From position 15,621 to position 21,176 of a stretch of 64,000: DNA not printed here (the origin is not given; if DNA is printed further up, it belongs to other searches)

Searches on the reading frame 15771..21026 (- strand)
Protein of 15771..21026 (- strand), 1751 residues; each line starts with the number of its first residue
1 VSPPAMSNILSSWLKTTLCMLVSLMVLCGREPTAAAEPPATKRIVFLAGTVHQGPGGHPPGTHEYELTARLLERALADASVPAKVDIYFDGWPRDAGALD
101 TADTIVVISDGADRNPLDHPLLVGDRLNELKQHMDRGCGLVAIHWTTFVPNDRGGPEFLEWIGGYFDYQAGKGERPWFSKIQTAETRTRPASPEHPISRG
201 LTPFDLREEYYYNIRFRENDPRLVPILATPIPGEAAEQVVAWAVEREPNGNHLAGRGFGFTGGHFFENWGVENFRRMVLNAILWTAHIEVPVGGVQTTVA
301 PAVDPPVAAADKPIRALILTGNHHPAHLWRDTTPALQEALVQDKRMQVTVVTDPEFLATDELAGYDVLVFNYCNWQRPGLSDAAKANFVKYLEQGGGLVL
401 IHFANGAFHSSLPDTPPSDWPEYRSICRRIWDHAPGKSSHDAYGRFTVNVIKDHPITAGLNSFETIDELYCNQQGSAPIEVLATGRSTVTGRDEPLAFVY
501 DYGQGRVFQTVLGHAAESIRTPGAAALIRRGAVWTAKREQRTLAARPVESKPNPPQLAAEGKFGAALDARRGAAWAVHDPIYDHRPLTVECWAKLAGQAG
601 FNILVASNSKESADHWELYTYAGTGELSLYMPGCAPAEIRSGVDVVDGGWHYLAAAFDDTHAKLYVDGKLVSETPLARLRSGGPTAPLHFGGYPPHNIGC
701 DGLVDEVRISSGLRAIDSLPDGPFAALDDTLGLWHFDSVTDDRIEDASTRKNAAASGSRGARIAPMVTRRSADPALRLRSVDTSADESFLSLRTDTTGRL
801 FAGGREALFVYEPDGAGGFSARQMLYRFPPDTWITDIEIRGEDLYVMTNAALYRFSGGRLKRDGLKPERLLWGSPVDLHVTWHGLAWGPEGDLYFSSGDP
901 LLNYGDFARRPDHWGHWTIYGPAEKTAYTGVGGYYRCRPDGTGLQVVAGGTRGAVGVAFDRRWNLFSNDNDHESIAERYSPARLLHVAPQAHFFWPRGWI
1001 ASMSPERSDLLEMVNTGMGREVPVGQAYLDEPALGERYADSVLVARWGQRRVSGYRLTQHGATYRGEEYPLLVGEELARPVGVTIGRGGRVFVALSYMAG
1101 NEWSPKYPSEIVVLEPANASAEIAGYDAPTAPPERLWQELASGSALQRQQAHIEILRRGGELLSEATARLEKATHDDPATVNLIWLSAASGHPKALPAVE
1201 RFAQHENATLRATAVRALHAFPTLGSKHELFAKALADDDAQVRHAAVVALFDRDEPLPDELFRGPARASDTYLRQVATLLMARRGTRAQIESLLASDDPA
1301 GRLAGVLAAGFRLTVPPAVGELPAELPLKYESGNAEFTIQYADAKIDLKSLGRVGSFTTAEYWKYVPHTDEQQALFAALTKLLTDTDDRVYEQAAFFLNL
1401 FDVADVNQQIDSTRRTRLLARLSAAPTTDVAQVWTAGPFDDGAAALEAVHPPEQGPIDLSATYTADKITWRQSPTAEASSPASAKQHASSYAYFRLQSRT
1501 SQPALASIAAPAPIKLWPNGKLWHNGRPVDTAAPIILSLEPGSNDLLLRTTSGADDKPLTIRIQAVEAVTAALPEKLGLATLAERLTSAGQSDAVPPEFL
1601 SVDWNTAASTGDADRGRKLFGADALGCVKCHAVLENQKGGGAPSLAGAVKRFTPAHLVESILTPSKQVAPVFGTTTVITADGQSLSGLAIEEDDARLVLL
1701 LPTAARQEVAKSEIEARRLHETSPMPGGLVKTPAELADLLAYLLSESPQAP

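Call 79: search_protein_families(library=pfam, proteins=[window:15771-21026:-], max_evalue=0.0001)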
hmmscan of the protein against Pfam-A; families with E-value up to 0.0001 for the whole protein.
window:15771-21026:- (1751 aa): 4 families
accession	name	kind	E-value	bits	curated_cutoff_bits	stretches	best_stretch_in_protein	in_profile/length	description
PF06283.17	ThuA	-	8.1e-45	154.1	33.4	2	315-535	1-209/209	Trehalose utilisation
PF13385.13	Laminin_G_3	-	1.9e-18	67.5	27.6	1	578-711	10-142/151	Concanavalin A-like lectin/glucanases superfamily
PF13646.12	HEAT_2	-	1.1e-05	26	27.7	1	1182-1250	19-87/88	HEAT repeats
PF00034.26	Cytochrom_C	-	1.5e-05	26.7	21.3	0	1613-1665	1-50/90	Cytochrome c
